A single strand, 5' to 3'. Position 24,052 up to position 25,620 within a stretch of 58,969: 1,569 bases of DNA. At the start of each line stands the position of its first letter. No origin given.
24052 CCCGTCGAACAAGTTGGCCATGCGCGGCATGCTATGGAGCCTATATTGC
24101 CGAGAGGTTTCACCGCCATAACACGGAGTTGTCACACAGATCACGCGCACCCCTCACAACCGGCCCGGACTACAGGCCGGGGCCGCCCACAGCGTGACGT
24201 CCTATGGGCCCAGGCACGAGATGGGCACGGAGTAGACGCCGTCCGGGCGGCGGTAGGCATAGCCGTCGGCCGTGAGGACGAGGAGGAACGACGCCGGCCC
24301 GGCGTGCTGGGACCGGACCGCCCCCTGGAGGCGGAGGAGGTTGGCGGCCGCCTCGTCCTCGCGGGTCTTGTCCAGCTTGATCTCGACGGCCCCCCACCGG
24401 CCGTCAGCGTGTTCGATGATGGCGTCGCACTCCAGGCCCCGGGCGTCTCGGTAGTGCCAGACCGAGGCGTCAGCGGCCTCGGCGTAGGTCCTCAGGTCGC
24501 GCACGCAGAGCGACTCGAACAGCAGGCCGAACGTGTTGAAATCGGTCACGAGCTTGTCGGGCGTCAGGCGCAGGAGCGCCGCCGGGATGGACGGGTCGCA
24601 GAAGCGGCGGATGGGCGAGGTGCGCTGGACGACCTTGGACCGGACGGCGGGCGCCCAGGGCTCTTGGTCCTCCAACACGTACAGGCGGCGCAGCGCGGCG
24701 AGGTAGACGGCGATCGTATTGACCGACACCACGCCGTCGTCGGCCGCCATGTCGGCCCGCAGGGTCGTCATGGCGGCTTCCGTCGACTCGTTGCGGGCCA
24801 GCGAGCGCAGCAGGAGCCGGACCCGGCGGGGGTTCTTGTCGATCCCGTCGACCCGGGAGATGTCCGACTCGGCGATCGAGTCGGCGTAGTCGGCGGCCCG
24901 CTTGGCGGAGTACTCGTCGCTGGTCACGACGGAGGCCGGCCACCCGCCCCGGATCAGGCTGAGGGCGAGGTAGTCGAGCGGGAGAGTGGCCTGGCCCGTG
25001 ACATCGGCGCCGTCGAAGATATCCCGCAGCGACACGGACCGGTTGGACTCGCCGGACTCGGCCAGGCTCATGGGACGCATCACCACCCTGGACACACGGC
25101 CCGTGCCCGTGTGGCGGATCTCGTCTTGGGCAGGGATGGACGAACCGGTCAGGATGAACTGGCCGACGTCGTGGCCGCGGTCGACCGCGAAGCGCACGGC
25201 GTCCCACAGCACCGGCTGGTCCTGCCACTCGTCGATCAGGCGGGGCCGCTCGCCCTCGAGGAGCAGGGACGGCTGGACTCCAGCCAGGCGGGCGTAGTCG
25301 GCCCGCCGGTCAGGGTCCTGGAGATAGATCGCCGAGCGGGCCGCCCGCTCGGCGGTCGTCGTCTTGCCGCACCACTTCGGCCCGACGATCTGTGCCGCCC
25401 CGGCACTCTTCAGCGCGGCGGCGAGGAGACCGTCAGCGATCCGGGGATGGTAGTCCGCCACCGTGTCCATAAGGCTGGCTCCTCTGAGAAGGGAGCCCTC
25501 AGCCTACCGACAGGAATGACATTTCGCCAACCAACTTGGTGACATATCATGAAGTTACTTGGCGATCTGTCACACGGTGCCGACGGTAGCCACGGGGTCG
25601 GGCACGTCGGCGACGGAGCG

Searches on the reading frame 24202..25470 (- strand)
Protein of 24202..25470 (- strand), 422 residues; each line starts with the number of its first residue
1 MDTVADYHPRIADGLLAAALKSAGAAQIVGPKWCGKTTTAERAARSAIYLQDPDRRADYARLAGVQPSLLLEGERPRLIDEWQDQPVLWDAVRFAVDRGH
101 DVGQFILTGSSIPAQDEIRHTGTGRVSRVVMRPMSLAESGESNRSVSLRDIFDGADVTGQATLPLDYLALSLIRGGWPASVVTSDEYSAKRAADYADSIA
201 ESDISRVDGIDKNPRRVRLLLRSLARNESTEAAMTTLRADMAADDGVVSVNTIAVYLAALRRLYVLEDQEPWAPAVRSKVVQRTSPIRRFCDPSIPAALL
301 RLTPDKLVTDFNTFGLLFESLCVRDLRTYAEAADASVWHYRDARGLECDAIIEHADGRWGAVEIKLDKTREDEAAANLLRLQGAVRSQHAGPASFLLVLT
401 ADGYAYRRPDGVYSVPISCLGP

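Call 5: search_protein_families(library=padloc, proteins=[window:24202-25470:-], max_evalue=1)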
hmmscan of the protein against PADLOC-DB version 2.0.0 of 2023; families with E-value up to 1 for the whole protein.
window:24202-25470:- (422 aa): 6 families
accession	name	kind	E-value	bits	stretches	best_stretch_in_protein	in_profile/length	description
PDLC04790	PDC-S01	-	1.3e-58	196.7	1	6-420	10-417/422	-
PDLC04789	PDC-S01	-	2.5e-17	61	1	14-372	8-346/375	-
PDLC04787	PDC-S01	-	5.1e-08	30.2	1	78-268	97-274/412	-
PDLC04791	PDC-S01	-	9.7e-06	22.5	1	174-376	164-361/395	-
PDLC04792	PDC-S01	-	9.8e-05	19.1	1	313-379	335-398/452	-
PDLC04788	PDC-S01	-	0.03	11.2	1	78-224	89-240/448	-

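Call 6: search_protein_families(library=ncbifam, proteins=[window:24202-25470:-], max_evalue=1)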
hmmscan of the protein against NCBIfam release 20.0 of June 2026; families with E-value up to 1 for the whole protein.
window:24202-25470:- (422 aa): 0 families

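Call 7: search_protein_families(library=pfam, proteins=[window:24202-25470:-], max_evalue=1)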
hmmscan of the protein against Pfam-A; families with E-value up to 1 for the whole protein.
window:24202-25470:- (422 aa): 2 families
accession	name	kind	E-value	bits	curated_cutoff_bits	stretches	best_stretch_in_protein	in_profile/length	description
PF13635.12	DUF4143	-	5.2e-27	95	28.1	1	201-366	1-159/160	Domain of unknown function (DUF4143)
PF13173.12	AAA_14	-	1.2e-11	45.1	27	1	27-138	6-127/129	AAA domain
